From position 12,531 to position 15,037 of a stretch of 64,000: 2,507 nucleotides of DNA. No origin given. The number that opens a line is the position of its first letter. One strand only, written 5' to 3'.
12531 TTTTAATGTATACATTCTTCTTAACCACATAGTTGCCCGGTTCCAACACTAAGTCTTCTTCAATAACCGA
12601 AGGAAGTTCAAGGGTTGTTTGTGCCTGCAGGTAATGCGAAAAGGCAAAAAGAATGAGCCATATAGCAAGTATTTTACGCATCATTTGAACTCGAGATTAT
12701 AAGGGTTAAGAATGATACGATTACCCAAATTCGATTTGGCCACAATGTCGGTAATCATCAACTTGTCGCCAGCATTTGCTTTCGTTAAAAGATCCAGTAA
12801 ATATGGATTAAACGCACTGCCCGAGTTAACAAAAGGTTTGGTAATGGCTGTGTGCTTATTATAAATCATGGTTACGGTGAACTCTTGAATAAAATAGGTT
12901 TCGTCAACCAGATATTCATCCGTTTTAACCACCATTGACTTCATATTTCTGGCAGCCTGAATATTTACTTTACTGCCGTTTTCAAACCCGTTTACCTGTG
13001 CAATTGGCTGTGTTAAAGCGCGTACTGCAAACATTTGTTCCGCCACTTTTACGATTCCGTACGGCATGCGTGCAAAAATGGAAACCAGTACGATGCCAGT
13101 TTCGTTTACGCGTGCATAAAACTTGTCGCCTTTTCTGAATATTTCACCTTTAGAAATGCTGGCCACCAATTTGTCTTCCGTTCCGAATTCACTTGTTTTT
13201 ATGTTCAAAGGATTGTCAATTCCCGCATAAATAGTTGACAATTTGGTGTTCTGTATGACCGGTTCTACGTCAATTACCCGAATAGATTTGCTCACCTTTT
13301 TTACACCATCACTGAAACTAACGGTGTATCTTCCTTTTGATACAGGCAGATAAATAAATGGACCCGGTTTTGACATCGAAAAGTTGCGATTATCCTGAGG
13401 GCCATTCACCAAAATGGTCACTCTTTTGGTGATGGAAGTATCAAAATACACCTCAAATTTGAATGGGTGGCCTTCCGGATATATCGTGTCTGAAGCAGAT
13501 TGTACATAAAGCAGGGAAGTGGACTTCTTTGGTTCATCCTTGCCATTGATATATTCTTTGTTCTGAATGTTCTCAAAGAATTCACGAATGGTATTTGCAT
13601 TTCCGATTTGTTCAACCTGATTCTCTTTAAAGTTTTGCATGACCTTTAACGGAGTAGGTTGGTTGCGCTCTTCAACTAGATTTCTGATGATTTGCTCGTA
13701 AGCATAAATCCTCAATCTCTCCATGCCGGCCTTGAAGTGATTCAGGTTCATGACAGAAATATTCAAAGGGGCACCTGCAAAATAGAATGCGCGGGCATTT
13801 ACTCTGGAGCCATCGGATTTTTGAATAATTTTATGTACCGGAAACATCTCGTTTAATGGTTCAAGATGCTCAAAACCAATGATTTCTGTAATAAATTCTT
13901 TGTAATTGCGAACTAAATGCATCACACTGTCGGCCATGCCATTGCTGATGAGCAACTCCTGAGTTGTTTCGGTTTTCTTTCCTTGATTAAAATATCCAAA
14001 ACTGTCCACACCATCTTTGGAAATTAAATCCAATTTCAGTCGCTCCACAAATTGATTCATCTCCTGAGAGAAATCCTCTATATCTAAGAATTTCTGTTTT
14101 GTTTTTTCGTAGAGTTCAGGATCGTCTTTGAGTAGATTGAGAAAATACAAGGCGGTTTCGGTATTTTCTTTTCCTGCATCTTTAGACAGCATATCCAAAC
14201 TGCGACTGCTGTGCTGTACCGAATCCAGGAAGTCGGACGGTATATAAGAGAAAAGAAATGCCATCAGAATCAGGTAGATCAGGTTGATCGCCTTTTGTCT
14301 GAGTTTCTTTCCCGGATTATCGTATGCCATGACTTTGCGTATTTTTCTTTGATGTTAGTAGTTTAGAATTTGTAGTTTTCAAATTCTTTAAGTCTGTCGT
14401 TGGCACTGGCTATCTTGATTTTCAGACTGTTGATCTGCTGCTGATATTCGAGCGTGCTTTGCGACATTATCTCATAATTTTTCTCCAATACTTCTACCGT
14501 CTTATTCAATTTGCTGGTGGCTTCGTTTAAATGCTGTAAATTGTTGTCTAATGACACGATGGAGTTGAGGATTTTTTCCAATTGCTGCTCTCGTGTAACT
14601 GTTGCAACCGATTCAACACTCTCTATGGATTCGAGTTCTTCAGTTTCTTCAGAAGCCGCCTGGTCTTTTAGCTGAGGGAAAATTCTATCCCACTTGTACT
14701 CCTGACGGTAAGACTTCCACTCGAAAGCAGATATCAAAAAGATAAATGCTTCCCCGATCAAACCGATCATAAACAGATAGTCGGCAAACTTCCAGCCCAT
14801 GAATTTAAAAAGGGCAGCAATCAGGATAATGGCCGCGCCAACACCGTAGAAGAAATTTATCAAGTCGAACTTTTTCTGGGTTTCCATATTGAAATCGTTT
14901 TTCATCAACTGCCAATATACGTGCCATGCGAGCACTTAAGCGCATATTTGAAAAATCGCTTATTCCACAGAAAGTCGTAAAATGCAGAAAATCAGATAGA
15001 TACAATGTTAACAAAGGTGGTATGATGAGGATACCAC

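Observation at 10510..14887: Orphan GldL-GldM motor pair coupled to a beta-helix/OM-barrel gene instead of gldK/gldN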

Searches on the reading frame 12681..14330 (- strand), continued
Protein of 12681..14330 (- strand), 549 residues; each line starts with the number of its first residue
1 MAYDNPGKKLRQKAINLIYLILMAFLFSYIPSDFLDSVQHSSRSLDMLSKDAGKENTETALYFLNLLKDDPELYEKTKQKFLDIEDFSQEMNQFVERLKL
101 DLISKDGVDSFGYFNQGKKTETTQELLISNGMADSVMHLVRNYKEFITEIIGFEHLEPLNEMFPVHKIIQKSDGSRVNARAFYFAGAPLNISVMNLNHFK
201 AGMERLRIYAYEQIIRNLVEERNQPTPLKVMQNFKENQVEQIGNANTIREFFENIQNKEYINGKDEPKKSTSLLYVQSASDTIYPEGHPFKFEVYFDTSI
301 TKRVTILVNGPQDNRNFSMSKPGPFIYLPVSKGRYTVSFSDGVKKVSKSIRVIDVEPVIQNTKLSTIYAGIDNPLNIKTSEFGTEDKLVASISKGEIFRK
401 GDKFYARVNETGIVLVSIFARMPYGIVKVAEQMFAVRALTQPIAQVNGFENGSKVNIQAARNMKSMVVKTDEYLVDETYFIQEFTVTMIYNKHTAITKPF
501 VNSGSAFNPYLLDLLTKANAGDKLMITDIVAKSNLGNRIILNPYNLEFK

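Call 96: fold_search(model_id=the predicted structure, library=pdb)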
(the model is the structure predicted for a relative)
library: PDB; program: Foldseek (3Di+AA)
matches with E <= 10: 1921; with E <= 0.001: 251
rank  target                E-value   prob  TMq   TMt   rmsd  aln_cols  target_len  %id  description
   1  7cmg_B                1.5e-20  1.00  0.34  0.38  35.9       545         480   15  The Structure of the periplasmic domain of PorM (released 2020-09-02)
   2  7cmg_A                2.9e-20  1.00  0.32  0.36  39.0       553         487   16  The Structure of the periplasmic domain of PorM (released 2020-09-02)
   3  6ey4                  1.8e-18  1.00  0.32  0.35  41.2       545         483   14  Periplasmic domain (residues 36-513) of GldM (released 2018-02-07)
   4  6ey5_B                3.7e-14  1.00  0.30  0.51  11.3       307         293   18  C-terminal part (residues 224-515) of PorM (released 2018-02-07)
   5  6ey5_A                9.5e-14  1.00  0.33  0.56   8.8       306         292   20  C-terminal part (residues 224-515) of PorM (released 2018-02-07)
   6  6ey6_A                3.3e-12  1.00  0.25  0.57   5.9       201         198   19  C-terminal part (residues 315-516) of PorM with the llama nanobody nb130 (released 2018-02-07)
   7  6ey6_B                5.5e-12  1.00  0.25  0.56   5.9       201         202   19  C-terminal part (residues 315-516) of PorM with the llama nanobody nb130 (released 2018-02-07)
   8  7stz_C                6.5e-07  1.00  0.14  0.14  17.1       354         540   10  Crystal Structure of Human E-cadherin EC1-5 bound by mouse monoclonal antibody Fab mAb-1_19A11 (released 2022-01-26)
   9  6e57_C                8.0e-07  1.00  0.13  0.17  22.1       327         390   10  Bacteroides ovatus mixed-linkage glucan utilization locus (MLGUL) SGBP-B in complex with mixed-linkage heptasaccharide (released 2019-05-29)
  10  6e57_B                1.2e-06  1.00  0.14  0.18  20.7       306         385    9  Bacteroides ovatus mixed-linkage glucan utilization locus (MLGUL) SGBP-B in complex with mixed-linkage heptasaccharide (released 2019-05-29)
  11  9fls_A                1.3e-06  1.00  0.16  0.23  13.5       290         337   10  CryoEM structure of the fragment-3 (2061-2397) in the grappling hook protein A (GhpA) in the bacterium Aureispira sp.  (released 2024-10-16)
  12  1cwv                  1.4e-06  1.00  0.17  0.19  12.2       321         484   10  CRYSTAL STRUCTURE OF INVASIN: A BACTERIAL INTEGRIN-BINDING PROTEIN (released 1999-10-13)
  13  4m9p                  1.4e-06  1.00  0.13  0.23  22.4       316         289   16  Crystal structure of the human filamin A Ig-like domains 3-5 (released 2014-02-05)
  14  4aq1_C                1.7e-06  1.00  0.17  0.15  29.7       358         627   11  Structure of the SbsB S-layer protein of Geobacillus stearothermophilus PV72p2 in complex with nanobody KB6 (released 2012-06-13)
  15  2yd9                  2.0e-06  1.00  0.15  0.24  17.3       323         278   10  Crystal structure of the N-terminal Ig1-3 module of Human Receptor Protein Tyrosine Phosphatase Sigma (released 2011-04-13)
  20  7sau_A                3.8e-06  1.00  0.31  0.75  12.2       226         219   18  Structure of GldLM, the proton-powered motor that drives Type IX protein secretion and gliding motility in Schleiferia (released 2022-03-23)
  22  7sax_B                4.7e-06  1.00  0.31  0.76   8.8       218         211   19  Structure of GldLM, the proton-powered motor that drives Type IX protein secretion and gliding motility in Sphingobact (released 2022-03-23)
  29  7saz_B                6.4e-06  1.00  0.30  0.72   7.1       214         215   17  Structure of GldLM, the proton-powered motor that drives Type IX protein secretion and gliding motility in Capnocytoph (released 2022-03-23)
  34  7sax_A                8.3e-06  1.00  0.31  0.75  12.5       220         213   19  Structure of GldLM, the proton-powered motor that drives Type IX protein secretion and gliding motility in Sphingobact (released 2022-03-23)
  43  7sau_B                1.0e-05  1.00  0.31  0.75   6.5       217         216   18  Structure of GldLM, the proton-powered motor that drives Type IX protein secretion and gliding motility in Schleiferia (released 2022-03-23)
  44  7saz_A                1.1e-05  1.00  0.30  0.73   9.4       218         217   17  Structure of GldLM, the proton-powered motor that drives Type IX protein secretion and gliding motility in Capnocytoph (released 2022-03-23)
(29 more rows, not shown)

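Call 100: search_protein_families(library=pfam, proteins=[L025:16064-17068:-, L013:17125-18462:+, L013:19024-20106:-, L019:3660-5099:+, L029:19517-20677:+], max_evalue=0.001)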
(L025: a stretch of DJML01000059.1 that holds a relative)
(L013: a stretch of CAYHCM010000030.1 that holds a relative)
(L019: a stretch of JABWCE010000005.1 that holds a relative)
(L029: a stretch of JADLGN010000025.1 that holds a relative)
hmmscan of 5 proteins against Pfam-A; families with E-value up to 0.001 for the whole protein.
L025:16064-17068:- (334 aa): 2 families
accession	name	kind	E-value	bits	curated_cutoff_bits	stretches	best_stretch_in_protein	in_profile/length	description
PF00271.37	Helicase_C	-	7.2e-30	103.9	23.5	1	75-183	2-110/110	Helicase conserved C-terminal domain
PF00270.35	DEAD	-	3.2e-05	24.2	26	0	1-39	126-166/167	DEAD/DEAH box helicase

L013:17125-18462:+ (445 aa): 1 family
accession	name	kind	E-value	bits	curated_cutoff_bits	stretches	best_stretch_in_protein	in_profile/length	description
PF08534.16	Redoxin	-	2.7e-05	24.4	26.6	1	315-401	3-93/148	Redoxin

L013:19024-20106:- (360 aa): 1 family
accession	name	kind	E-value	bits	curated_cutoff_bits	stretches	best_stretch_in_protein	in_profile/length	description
PF07661.19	MORN_2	-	1.1e-11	43.9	29.6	0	89-110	1-22/22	MORN repeat variant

L019:3660-5099:+ (479 aa): 2 families
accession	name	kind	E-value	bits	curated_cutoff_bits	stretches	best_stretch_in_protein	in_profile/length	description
PF08309.17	LVIVD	-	8.2e-17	60.7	20.2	2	154-186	5-37/42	LVIVD repeat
PF18962.6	Por_Secre_tail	-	1.3e-09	38.6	27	1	405-470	1-69/75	Secretion system C-terminal sorting domain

L029:19517-20677:+ (386 aa): 5 families
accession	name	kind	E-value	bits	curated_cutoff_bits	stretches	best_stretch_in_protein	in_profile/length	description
PF02737.24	3HCDH_N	-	4.3e-59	199.9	22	1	2-181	1-180/180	3-hydroxyacyl-CoA dehydrogenase, NAD binding domain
PF00725.27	3HCDH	-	5.9e-42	142.6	22.1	2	183-280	1-97/97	3-hydroxyacyl-CoA dehydrogenase, C-terminal domain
PF03807.23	F420_oxidored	-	3.4e-05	24.8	21.6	1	2-70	1-65/94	NADP oxidoreductase coenzyme F420-dependent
PF03446.21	NAD_binding_2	-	9.2e-05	22.9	21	1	2-52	1-43/161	NAD binding domain of 6-phosphogluconate dehydrogenase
PF01210.29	NAD_Gly3P_dh_N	-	0.0008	19.8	23.1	0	2-51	1-46/158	NAD-dependent glycerol-3-phosphate dehydrogenase N-terminus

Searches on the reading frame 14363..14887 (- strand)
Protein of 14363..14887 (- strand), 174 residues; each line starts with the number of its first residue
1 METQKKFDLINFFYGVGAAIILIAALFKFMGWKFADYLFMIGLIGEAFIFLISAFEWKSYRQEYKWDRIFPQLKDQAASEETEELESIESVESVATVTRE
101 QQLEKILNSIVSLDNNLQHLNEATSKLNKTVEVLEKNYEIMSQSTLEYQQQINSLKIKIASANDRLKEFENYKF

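Call 3: search_protein_families(library=pfam, proteins=[window:14363-14887:-], max_evalue=0.01)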
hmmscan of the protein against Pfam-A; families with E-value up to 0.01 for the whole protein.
window:14363-14887:- (174 aa): 3 families
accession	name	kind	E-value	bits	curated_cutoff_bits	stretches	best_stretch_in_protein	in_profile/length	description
PF22827.1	GldL_N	-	1.1e-20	73.9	24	1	13-75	1-61/62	GldL N-terminal domain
PF25450.1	Rab11-FIP3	-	0.0019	19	31.9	1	72-168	22-114/125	Rab11-FIP3-like domain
PF04253.20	TFR_dimer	-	0.0085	16.5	27.1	0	116-171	2-55/121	Transferrin receptor-like dimerisation domain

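Call 4: search_protein_families(library=ncbifam, proteins=[window:14363-14887:-], max_evalue=0.01)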
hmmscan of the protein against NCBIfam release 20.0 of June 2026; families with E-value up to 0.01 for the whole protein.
window:14363-14887:- (174 aa): 3 families
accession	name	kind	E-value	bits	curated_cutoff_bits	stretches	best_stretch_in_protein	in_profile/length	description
TIGR03513.1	GldL_gliding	equivalog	7.7e-24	84.9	68.3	1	9-152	3-153/247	type IX secretion system motor protein PorL/GldL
NF053563.1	Rkd4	equivalog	0.00015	20.1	860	1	88-171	289-371/747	arcadin-4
NF007064.0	PRK09509.1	equivalog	0.0067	15.5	447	1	19-118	162-256/300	CDF family cation-efflux transporter FieF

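Call 35: search_solved_structures(query=window:14363-14887:-, max_evalue=0.01, show_alignments=5)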
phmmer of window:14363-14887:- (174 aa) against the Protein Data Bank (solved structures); distinct sequences matched with E-value up to 0.01: 5.
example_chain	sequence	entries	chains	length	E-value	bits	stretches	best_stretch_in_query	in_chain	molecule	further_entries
7sau_C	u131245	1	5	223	1e-15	61.4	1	8-155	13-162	Gliding motility protein GldL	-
6ys8_G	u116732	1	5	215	2e-13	54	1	9-163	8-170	GldL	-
7sat_C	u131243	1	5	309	2.1e-11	47.4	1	5-82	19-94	Por secretion system protein porL/gldL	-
7saz_C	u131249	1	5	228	1.6e-09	41.3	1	9-123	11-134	GldL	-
7sax_C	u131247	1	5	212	7.4e-09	39.1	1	4-137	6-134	GldL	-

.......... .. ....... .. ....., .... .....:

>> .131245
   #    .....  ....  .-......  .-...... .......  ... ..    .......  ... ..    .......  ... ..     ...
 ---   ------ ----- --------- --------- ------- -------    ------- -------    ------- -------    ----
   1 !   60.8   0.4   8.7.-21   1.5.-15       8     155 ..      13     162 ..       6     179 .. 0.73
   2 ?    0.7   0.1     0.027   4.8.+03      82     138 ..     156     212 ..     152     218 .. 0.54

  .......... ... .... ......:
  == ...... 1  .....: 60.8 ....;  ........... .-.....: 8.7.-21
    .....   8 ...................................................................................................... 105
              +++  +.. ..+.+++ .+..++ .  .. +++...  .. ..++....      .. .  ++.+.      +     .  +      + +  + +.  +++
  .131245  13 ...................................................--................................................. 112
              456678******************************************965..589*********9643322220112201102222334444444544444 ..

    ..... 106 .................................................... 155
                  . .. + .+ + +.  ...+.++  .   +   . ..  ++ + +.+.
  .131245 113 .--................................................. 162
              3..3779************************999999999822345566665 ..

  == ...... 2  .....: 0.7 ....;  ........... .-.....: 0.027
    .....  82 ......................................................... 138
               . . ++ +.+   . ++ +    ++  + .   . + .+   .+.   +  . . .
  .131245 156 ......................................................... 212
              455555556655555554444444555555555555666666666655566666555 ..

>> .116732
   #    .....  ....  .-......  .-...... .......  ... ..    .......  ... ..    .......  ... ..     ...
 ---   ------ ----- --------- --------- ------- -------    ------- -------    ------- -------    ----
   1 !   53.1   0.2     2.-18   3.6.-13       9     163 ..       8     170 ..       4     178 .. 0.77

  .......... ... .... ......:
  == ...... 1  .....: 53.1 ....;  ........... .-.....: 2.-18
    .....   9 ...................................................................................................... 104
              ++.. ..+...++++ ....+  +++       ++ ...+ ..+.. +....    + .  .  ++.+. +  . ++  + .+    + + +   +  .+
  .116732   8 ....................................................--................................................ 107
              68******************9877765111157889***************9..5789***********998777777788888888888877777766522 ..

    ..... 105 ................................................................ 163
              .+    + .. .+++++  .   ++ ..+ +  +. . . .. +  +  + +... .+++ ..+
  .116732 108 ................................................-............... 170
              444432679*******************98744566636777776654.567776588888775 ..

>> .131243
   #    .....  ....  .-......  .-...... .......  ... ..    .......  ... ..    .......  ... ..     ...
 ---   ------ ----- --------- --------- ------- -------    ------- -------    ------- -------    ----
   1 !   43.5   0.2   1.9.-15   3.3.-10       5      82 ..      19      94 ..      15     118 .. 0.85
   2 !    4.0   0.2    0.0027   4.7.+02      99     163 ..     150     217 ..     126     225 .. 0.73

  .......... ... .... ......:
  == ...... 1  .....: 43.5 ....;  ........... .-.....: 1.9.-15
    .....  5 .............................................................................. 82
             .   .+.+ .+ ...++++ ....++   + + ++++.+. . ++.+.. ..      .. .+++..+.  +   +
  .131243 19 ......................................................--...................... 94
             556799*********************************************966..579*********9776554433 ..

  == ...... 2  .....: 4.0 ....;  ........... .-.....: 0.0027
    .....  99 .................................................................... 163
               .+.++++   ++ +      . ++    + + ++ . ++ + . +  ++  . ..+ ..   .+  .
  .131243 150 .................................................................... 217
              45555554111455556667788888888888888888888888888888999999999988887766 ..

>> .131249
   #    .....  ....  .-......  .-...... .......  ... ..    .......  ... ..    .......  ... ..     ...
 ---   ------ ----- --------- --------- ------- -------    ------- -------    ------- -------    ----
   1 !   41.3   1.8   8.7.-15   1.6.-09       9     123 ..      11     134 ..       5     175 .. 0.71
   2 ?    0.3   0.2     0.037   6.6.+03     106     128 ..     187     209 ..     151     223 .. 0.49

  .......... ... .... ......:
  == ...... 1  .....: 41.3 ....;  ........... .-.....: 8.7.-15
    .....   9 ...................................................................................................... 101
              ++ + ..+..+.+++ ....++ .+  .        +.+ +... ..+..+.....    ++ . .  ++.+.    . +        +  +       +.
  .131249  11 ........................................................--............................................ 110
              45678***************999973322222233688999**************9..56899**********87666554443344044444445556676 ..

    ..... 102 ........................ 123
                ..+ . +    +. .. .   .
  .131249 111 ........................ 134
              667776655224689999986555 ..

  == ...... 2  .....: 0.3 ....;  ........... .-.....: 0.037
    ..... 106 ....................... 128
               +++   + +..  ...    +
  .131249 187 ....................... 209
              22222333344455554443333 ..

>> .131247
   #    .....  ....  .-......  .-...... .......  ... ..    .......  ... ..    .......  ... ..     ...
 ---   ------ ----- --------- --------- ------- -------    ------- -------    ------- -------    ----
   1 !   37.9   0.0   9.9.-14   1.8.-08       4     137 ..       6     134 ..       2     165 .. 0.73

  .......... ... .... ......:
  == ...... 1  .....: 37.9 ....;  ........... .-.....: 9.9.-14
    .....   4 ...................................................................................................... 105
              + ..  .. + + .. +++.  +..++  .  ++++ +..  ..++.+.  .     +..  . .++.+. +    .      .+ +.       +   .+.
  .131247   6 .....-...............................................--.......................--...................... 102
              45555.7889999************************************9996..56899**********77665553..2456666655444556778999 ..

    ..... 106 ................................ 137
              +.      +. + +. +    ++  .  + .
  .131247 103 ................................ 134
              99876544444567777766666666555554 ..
